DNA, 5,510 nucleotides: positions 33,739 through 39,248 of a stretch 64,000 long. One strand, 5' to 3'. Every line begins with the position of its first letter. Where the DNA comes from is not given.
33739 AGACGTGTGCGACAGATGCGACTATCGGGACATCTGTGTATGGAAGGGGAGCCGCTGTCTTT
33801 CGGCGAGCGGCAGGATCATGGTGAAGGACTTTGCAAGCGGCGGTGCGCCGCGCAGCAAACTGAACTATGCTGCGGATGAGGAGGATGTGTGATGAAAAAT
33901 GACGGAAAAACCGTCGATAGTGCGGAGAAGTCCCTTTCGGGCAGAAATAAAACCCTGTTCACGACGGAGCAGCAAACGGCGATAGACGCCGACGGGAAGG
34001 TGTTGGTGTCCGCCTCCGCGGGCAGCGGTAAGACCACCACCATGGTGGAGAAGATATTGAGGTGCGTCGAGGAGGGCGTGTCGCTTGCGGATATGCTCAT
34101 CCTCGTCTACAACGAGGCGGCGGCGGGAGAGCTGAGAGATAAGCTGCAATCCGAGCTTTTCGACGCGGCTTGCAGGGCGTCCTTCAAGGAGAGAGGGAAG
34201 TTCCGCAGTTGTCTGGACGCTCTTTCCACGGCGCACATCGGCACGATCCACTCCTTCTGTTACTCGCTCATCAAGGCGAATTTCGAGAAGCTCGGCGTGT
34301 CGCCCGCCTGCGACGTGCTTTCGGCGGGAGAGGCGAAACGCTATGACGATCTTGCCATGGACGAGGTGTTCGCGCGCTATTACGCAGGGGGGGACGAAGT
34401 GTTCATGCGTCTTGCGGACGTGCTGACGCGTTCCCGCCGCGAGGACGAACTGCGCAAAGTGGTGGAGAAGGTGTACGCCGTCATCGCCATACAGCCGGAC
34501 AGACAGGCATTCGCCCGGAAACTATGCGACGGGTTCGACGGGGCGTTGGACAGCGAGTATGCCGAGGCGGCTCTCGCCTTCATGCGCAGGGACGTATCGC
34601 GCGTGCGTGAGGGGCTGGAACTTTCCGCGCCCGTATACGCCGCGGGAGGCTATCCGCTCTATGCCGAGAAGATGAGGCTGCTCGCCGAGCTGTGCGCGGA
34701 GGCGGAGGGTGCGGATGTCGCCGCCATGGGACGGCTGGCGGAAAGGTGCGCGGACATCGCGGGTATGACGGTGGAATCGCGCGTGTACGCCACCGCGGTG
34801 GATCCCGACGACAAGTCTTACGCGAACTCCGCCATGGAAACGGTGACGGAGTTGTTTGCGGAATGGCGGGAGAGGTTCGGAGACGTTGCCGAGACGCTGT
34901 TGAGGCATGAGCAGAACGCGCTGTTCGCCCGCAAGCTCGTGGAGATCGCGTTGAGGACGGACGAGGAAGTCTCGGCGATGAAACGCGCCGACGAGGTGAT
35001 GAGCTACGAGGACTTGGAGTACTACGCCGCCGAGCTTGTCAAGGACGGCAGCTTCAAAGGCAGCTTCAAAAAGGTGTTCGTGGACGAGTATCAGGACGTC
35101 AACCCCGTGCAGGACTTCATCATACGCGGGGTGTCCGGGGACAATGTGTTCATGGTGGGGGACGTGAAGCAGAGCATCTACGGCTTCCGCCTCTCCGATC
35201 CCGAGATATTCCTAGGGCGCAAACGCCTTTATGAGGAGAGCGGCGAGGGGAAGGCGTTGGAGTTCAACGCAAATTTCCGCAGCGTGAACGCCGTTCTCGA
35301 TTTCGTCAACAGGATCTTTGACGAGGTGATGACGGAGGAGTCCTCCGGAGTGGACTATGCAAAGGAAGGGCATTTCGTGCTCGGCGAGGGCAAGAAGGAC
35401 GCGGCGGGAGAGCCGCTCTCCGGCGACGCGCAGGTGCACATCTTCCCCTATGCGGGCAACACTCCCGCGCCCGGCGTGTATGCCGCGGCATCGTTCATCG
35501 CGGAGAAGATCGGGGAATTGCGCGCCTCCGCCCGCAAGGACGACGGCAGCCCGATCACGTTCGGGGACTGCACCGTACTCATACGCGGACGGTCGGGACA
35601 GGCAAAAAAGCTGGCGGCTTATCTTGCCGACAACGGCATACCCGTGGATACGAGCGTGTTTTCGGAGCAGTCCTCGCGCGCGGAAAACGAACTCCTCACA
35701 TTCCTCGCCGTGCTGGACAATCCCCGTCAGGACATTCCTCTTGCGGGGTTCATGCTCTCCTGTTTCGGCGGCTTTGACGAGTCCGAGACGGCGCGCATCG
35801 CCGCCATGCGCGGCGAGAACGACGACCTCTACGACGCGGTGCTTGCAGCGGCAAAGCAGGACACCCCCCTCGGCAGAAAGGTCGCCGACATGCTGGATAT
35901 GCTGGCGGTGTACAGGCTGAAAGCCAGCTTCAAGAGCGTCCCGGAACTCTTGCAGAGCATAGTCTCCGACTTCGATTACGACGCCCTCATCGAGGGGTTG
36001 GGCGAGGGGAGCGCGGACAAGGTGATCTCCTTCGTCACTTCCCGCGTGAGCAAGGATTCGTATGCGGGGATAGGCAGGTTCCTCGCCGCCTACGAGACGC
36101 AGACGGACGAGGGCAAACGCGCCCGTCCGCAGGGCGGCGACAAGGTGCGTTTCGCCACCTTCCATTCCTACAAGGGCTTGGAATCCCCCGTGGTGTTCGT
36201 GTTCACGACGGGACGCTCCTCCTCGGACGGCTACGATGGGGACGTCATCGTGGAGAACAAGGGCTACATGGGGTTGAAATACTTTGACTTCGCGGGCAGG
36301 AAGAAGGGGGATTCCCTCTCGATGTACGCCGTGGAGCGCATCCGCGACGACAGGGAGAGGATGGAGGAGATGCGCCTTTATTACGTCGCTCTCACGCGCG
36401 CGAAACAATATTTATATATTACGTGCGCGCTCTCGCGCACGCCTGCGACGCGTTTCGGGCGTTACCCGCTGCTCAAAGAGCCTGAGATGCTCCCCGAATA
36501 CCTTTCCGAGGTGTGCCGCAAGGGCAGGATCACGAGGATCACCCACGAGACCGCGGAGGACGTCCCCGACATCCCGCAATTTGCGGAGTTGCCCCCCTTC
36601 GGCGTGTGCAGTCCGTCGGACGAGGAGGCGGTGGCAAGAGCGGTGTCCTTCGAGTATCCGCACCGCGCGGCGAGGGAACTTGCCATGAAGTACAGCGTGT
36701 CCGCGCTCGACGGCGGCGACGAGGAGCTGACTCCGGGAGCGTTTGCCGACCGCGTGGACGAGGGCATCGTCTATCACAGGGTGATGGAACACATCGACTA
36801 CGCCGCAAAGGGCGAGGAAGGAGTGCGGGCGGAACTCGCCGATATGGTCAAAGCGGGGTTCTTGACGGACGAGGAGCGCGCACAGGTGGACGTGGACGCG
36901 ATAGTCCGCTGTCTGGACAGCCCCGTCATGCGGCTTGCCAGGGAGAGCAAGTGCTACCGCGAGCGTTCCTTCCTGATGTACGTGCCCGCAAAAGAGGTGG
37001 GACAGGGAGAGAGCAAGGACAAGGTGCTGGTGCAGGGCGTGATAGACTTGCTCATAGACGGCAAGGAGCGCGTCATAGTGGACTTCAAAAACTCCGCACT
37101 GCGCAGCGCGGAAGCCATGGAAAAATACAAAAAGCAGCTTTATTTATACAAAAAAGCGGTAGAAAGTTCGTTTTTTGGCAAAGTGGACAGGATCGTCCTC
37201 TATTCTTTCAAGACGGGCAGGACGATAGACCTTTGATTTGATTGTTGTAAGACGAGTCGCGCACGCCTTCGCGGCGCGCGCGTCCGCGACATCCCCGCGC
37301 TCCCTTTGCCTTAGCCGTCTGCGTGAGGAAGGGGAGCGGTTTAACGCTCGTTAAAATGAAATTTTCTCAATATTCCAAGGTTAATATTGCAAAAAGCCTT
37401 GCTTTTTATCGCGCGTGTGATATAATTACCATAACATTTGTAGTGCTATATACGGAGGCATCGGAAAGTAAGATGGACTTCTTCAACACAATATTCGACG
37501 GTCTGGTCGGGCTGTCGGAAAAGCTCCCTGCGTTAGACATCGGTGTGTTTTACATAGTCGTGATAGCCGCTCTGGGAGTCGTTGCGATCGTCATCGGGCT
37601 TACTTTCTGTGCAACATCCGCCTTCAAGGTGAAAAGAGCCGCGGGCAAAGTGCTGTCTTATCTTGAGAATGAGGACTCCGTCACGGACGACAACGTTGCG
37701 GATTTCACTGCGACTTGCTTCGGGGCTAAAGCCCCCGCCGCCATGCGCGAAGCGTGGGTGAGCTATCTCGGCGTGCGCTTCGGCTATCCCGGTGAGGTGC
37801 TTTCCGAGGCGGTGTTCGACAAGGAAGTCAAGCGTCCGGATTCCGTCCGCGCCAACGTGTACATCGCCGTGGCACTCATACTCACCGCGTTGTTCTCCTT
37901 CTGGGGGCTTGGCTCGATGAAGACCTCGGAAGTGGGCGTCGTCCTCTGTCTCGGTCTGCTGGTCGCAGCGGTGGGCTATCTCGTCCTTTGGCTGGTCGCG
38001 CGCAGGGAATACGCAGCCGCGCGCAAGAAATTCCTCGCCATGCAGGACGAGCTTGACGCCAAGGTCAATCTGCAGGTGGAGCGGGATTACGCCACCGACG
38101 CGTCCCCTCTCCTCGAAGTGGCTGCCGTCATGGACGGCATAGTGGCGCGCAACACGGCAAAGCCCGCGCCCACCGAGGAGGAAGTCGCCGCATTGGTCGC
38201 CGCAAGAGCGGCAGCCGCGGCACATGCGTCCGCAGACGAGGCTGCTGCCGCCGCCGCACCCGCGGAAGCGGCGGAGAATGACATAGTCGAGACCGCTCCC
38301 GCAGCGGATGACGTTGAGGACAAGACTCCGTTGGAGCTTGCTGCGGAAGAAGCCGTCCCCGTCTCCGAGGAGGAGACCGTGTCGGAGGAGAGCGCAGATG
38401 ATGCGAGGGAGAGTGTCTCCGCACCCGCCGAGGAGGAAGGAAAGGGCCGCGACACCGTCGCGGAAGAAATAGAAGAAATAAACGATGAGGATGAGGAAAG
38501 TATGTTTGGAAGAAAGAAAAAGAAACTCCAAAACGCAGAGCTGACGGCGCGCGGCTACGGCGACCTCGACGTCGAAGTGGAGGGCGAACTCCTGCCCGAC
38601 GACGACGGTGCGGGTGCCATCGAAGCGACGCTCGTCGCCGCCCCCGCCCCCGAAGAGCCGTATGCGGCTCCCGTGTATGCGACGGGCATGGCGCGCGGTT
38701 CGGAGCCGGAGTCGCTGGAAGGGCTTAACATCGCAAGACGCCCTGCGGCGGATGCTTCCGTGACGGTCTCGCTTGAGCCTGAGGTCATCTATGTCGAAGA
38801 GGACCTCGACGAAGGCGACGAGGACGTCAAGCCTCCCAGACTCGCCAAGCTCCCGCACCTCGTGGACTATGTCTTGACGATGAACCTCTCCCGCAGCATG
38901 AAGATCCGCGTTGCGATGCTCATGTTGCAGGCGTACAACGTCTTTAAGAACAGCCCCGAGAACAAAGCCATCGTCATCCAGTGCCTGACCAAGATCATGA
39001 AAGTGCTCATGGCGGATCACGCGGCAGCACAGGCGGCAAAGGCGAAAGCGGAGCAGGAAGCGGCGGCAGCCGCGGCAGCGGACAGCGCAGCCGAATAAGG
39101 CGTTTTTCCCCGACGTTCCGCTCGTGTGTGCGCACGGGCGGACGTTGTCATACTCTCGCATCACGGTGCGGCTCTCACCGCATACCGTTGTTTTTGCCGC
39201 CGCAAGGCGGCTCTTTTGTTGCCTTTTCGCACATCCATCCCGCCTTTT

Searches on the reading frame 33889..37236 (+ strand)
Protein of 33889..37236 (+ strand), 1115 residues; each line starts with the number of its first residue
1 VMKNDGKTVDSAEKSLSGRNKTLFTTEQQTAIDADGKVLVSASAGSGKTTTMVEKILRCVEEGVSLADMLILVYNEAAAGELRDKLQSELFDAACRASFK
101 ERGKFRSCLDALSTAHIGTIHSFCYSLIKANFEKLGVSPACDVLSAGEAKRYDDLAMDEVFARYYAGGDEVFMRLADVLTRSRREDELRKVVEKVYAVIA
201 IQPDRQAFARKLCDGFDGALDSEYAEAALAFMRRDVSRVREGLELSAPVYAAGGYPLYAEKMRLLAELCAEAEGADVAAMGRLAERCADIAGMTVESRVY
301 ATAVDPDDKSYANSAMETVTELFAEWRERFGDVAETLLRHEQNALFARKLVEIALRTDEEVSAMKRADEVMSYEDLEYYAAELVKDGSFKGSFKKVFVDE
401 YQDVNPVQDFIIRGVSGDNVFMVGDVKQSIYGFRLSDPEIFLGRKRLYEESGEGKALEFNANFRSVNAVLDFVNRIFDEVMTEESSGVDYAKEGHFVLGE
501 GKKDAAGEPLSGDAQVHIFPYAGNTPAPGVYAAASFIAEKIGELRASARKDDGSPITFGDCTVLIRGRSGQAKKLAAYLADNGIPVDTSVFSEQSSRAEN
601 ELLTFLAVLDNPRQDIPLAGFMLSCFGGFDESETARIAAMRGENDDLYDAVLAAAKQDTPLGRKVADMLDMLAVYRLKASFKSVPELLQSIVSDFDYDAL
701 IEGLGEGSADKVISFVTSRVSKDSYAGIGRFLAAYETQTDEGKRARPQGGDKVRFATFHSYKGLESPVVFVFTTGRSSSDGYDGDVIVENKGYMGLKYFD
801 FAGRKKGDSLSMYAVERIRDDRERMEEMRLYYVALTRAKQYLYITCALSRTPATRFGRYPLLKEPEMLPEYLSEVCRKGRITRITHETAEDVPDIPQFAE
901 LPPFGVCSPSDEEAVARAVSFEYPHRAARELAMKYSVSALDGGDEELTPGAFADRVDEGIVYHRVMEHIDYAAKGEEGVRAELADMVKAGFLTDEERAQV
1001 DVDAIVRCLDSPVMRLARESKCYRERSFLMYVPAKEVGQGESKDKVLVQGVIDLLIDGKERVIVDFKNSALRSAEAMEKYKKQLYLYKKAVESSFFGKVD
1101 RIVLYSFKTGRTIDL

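Call 13: search_protein_families(library=ncbifam, proteins=[window:33889-37236:+])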
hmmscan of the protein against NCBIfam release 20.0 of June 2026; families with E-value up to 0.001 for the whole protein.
window:33889-37236:+ (1115 aa): 15 families
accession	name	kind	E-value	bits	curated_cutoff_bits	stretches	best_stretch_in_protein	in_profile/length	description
TIGR02785.1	addA_Gpos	equivalog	7.1e-145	484.6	707.65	2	24-849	2-881/1234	helicase-exonuclease AddAB subunit AddA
TIGR02784.1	addA_alphas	equivalog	5.2e-64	217.2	860.75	1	27-1099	2-1122/1138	double-strand break repair helicase AddA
TIGR00609.1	recB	equivalog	3.4e-36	124.8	696.05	3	390-626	369-613/1175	exodeoxyribonuclease V subunit beta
TIGR01073.1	pcrA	equivalog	5.2e-36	124.3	911.2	4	379-479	191-295/725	DNA helicase PcrA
NF010485.0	PRK13909.1-2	equivalog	4.7e-30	104.5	650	2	343-484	274-431/909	RecB-like helicase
TIGR01075.1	uvrD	equivalog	1.2e-24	86.6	1144.45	2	388-478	204-293/715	DNA helicase II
NF008743.0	PRK11773.1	equivalog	3.3e-24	85.2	965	2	388-477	209-297/720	DNA helicase II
TIGR01074.1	rep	equivalog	2.9e-21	75.4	951.45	2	391-478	205-291/668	DNA helicase Rep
NF010487.0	PRK13909.1-4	equivalog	1.2e-20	73.4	759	1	393-483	328-426/924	RecB-like helicase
NF008276.0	PRK11054.1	equivalog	3.4e-16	58.9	543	2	364-473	402-512/684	DNA helicase IV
NF008128.0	PRK10876.1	equivalog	4.4e-12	44.5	1697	1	389-480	374-464/1181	exodeoxyribonuclease V subunit beta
NF008172.0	PRK10919.1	equivalog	1.4e-11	43.4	1168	0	390-474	205-288/673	DNA helicase Rep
NF010484.0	PRK13909.1-1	equivalog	3.1e-10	38.5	1074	1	393-482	353-440/945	RecB-like helicase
NF010486.0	PRK13909.1-3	equivalog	8.4e-10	37.3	1109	1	391-485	329-431/921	RecB-like helicase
NF041464.1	HelD_BACSU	equivalog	1.1e-06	26.8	419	1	343-479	500-632/779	RNA polymerase recycling motor HelD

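Call 65: find_homologous_proteins(query=window:33889-37236:+, max_evalue=1e-150)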
Query window:33889-37236:+ (1115 aa): 138 proteins with E <= 1e-150 among 8000 candidates; the best 120 are listed.
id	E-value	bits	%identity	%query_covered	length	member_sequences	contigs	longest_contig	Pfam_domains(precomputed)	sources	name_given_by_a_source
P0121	0.0e+0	2441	99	100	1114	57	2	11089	PF13538.13,PF12705.14,PF01443.25,PF13361.13,PF13245.13,PF00580.28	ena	-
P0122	0.0e+0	1665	70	100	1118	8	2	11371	PF13538.13,PF12705.14,PF13361.13,PF13245.13,PF00580.28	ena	-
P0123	0.0e+0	1603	68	100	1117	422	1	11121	PF13538.13,PF01443.25,PF13361.13,PF13245.13,PF00580.28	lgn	-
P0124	0.0e+0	1589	67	100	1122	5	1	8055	PF13538.13,PF01443.25,PF13361.13,PF13245.13,PF00580.28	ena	-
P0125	0.0e+0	1487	63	100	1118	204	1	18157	PF13538.13,PF12705.14,PF01443.25,PF13361.13,PF13245.13,PF00580.28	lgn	-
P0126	0.0e+0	1346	58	100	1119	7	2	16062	PF12705.14,PF13361.13,PF13245.13,PF00580.28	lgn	-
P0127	0.0e+0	1338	58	100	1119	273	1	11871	PF12705.14,PF13361.13,PF13245.13,PF00580.28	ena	-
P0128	0.0e+0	1311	57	98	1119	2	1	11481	PF12705.14,PF13361.13,PF13245.13,PF00580.28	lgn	-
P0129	0.0e+0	1293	57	98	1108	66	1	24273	PF13538.13,PF12705.14,PF13361.13,PF13245.13,PF00580.28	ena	-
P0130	0.0e+0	1291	57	98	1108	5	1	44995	PF12705.14,PF13361.13,PF13245.13,PF00580.28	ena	-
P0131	0.0e+0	1251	56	100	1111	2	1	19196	PF12705.14,PF13361.13,PF13245.13,PF00580.28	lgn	-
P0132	0.0e+0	1206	54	99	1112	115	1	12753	PF13538.13,PF12705.14,PF01443.25,PF13361.13,PF13245.13,PF00580.28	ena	-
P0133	0.0e+0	1196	54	98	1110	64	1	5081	PF13538.13,PF12705.14,PF01443.25,PF13361.13,PF13245.13,PF00580.28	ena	-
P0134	0.0e+0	1161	54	98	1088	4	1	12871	PF13538.13,PF12705.14,PF01443.25,PF13361.13,PF13245.13,PF00580.28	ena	-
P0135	0.0e+0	1124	53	98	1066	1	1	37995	PF13538.13,PF12705.14,PF01443.25,PF13361.13,PF13245.13,PF00580.28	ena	-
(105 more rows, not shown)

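Call 66: find_encoding_contigs(protein=P0122, flank=10000, max_places=4)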
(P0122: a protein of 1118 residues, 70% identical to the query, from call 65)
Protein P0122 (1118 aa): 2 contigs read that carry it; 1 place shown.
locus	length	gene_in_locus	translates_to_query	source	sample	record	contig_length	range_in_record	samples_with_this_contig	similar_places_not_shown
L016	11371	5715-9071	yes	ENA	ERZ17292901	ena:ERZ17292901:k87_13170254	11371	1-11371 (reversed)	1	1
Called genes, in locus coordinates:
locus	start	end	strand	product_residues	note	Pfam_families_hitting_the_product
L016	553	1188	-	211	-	PF04892:VanZ-LLP1 (weak)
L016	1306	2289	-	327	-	-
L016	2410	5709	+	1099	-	PF21445:ADDB_N, PF12705:PDDEXK_1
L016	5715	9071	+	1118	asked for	PF00580:UvrD-helicase, PF13245:AAA_19, PF13361:UvrD_C, PF13538:UvrD_C_2 (faint), PF12705:PDDEXK_1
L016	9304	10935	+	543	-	-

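Call 67: find_encoding_contigs(protein=P0125, flank=10000, max_places=4)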
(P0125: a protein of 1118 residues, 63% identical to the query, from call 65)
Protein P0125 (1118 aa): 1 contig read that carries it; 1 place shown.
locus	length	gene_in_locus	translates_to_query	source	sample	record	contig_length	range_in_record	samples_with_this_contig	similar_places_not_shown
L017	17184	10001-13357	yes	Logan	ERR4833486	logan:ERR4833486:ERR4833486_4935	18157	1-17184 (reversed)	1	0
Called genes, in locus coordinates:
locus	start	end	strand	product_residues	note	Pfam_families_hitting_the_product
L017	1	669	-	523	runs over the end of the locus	PF01087:GalP_UDP_transf, PF02744:GalP_UDP_tr_C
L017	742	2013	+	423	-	PF10509:GalKase_gal_bdg, PF00288:GHMP_kinases_N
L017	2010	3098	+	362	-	PF01790:LGT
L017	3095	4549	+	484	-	PF02749:QRPTase_N (faint), PF17767:NAPRTase_N, PF04095:NAPRTase (faint), PF17956:NAPRTase_C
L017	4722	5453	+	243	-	PF05103:DivIVA (weak)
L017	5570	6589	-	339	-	-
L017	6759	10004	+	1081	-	PF21445:ADDB_N, PF12705:PDDEXK_1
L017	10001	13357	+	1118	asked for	PF00580:UvrD-helicase, PF13245:AAA_19, PF01443:Viral_helicase1 (faint), PF13361:UvrD_C, PF13538:UvrD_C_2 (faint), PF12705:PDDEXK_1 (weak)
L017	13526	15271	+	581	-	-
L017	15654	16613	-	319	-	PF01544:CorA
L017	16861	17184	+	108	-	?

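Call 74: find_encoding_contigs(protein=P0123, flank=10000, max_places=6)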
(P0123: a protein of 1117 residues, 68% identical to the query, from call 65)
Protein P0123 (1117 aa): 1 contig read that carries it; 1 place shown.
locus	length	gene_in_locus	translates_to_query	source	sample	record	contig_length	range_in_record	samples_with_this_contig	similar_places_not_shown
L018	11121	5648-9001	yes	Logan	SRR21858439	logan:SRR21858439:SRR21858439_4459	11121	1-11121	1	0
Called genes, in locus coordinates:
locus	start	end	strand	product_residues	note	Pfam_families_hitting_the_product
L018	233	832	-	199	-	PF04892:VanZ-LLP1 (weak)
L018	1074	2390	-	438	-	-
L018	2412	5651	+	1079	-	PF21445:ADDB_N, PF12705:PDDEXK_1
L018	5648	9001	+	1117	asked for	PF00580:UvrD-helicase, PF13245:AAA_19, PF01443:Viral_helicase1 (faint), PF13361:UvrD_C, PF13538:UvrD_C_2 (faint)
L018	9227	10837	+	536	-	-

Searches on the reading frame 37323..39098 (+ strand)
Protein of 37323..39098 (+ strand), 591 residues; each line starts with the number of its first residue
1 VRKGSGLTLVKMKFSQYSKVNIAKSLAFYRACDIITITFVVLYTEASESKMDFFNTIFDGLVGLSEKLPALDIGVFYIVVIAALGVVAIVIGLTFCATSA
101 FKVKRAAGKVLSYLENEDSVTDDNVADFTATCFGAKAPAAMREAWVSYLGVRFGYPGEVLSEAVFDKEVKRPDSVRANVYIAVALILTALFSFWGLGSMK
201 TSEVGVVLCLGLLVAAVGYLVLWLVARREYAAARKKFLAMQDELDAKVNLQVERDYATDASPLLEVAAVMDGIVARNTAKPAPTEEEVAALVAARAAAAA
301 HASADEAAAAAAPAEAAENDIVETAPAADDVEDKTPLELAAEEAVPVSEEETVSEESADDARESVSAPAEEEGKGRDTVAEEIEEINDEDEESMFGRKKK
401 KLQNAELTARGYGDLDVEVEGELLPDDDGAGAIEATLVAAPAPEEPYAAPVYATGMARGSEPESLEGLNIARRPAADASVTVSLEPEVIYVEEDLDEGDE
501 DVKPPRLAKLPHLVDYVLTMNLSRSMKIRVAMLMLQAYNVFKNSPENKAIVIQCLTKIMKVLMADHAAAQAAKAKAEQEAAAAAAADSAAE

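Call 13: search_protein_families(library=ncbifam, proteins=[window:37323-39098:+])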
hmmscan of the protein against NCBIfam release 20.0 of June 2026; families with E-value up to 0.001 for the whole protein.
window:37323-39098:+ (591 aa): 1 family
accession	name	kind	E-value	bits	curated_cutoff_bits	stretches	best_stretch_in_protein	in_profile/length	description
NF033761.1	gliding_GltJ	equivalog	4.2e-05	22.8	450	1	204-405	374-558/671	adventurous gliding motility protein GltJ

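Call 42: search_protein_families(library=pfam, proteins=[window:37323-39098:+], max_evalue=0.01)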
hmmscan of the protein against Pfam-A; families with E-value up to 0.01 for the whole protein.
window:37323-39098:+ (591 aa): 1 family
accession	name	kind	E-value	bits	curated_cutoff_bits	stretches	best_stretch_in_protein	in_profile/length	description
PF06785.16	UPF0242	-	0.005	17.4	33.5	1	186-255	16-81/194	Uncharacterised protein family (UPF0242) N-terminus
